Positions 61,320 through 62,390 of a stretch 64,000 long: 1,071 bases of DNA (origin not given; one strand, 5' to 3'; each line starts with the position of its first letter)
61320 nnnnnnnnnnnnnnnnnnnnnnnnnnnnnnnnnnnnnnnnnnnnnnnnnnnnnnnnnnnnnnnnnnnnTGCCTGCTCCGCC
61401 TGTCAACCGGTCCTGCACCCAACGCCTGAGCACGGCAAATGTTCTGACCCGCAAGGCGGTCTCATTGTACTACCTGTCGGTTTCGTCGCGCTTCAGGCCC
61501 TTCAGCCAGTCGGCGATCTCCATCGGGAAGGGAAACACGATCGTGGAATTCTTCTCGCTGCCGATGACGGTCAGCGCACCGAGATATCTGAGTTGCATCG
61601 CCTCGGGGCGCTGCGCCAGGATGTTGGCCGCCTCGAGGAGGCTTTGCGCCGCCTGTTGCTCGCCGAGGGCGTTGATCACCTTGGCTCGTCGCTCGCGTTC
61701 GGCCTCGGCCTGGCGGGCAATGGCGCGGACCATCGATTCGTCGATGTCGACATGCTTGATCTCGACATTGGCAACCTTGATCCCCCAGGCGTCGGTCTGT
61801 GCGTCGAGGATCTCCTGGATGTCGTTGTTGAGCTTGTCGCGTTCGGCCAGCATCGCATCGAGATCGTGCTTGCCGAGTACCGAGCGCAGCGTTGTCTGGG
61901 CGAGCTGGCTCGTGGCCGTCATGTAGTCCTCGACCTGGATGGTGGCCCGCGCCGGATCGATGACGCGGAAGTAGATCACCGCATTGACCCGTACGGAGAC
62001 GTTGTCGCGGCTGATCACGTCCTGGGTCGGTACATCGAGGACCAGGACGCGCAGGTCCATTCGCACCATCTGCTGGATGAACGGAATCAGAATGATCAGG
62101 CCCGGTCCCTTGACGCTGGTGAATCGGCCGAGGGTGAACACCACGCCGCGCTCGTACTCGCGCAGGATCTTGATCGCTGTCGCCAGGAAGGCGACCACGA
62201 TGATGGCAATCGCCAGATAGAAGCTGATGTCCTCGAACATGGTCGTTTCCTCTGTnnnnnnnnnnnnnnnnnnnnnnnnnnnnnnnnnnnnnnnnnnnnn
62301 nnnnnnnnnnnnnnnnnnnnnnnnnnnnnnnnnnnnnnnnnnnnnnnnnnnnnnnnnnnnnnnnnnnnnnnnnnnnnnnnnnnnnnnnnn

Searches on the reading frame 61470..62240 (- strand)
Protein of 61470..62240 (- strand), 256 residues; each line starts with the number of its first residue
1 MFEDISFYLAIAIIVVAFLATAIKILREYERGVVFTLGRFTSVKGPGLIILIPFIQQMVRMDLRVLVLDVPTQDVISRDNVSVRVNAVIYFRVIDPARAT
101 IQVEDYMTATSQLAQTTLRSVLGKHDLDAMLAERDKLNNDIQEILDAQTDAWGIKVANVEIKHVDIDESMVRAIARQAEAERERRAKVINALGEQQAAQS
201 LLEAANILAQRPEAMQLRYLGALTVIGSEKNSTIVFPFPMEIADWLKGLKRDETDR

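Call 60: find_homologous_proteins(query=window:61470-62240:-, max_evalue=1e-60)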
Query window:61470-62240:- (256 aa): 8000 proteins with E <= 1e-60 among 8000 candidates; the best 120 are listed.
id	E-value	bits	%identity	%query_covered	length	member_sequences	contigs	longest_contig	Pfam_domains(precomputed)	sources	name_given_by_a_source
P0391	2.9e-156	536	100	100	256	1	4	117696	PF01145.32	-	-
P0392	2.6e-131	454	87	98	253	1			PF01145.32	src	-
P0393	4.9e-130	450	84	97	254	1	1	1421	PF01145.32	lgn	-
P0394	6.6e-129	446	81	99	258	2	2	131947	PF01145.32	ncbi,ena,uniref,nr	ncbi:slipin family protein [Chelativorans intermedius]|uniref:Slipin family protein n=1 Tax=Chelativ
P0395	4.9e-128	444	85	95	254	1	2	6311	PF01145.32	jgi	jgi:regulator of protease activity HflC (stomatin/prohibitin superfamily)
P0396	1.7e-127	442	85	96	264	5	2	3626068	PF01145.32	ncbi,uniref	ncbi:slipin family protein [Phyllobacterium phragmitis]|uniref:Slipin family protein n=2 Tax=Phyllob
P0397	3.1e-127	441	84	97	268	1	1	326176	PF01145.32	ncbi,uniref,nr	ncbi:hypothetical protein C5748_09380 [Phyllobacterium phragmitis]|uniref:Band 7 domain-containing p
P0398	3.2e-127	441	85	95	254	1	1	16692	PF01145.32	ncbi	ncbi:MAG TPA: slipin family protein [Alphaproteobacteria bacterium]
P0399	1.0e-126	439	85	96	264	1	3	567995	PF01145.32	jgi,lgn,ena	-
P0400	1.7e-126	438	80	100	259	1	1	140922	PF01145.32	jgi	jgi:regulator of protease activity HflC (stomatin/prohibitin superfamily)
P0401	2.0e-126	438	82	97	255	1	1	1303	PF01145.32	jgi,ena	-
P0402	2.5e-126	438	80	98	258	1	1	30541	PF01145.32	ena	-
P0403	2.5e-126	438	80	98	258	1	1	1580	PF01145.32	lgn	-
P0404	2.6e-126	438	84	96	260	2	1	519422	PF01145.32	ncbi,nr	ncbi:slipin family protein [Phyllobacterium salinisoli]|nr:slipin family protein [Phyllobacterium sa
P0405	4.3e-126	437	84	96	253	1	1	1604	PF01145.32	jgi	jgi:regulator of protease activity HflC (stomatin/prohibitin superfamily)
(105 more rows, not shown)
